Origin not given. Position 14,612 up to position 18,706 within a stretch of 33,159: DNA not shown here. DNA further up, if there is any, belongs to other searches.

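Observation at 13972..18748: A degenerate copy of the tRNA-Lys 3' half brackets a two-gene islet (TetR + 1264-aa LRR protein)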

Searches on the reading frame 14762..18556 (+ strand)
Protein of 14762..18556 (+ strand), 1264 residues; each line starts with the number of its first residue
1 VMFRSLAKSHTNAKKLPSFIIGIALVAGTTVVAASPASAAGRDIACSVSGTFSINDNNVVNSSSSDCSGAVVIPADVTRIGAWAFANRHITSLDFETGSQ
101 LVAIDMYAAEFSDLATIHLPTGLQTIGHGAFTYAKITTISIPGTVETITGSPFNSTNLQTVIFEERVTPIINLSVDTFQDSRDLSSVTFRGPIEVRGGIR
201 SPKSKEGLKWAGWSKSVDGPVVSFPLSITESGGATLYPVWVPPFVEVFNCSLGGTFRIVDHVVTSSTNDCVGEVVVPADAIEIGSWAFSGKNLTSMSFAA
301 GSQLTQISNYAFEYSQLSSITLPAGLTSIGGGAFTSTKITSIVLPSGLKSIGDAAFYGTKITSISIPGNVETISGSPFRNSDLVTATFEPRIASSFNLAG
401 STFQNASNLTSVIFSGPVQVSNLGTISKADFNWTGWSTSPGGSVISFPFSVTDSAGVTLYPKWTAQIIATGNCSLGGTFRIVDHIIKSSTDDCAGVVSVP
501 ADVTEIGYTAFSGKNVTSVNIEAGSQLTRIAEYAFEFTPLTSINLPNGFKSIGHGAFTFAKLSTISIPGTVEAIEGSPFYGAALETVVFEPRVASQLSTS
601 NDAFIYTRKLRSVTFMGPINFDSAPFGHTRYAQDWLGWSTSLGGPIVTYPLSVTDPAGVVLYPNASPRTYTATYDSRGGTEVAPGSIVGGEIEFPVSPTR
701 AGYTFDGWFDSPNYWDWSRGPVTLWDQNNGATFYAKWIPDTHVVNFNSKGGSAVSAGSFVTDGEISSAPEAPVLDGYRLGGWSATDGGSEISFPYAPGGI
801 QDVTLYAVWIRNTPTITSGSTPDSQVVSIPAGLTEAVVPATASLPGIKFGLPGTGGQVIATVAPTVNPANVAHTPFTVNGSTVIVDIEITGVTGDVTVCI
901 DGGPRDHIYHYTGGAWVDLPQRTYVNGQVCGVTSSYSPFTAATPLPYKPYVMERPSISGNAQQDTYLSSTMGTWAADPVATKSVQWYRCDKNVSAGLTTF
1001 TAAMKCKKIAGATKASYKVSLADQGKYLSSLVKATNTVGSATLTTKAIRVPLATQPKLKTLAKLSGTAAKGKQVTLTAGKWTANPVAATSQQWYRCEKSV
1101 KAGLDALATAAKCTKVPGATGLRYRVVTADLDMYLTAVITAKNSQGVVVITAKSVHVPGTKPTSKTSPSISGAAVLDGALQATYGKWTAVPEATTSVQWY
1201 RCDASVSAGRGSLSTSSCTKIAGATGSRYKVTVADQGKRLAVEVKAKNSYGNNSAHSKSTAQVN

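Call 7: search_protein_families(library=pfam, proteins=[window:14762-18556:+])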
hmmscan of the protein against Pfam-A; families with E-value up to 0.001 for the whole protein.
window:14762-18556:+ (1264 aa): 4 families
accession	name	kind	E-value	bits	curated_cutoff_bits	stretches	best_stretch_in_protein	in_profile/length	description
PF13306.12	LRR_5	-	3.2e-68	227.9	27.7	4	273-381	15-123/127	BspA type Leucine rich repeat region (6 copies)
PF09479.16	Flg_new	-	5e-22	78.2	27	2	670-736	1-65/65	Listeria-Bacteroides repeat domain (List_Bact_rpt)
PF16709.11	SCAB-Ig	-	3e-07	30.9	27.6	0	1171-1247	4-71/98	Ig domain of plant-specific actin-binding protein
PF23197.1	IG_AIR9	-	6.4e-05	23.2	27.5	0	1170-1243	7-69/87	AIR9 A9 domain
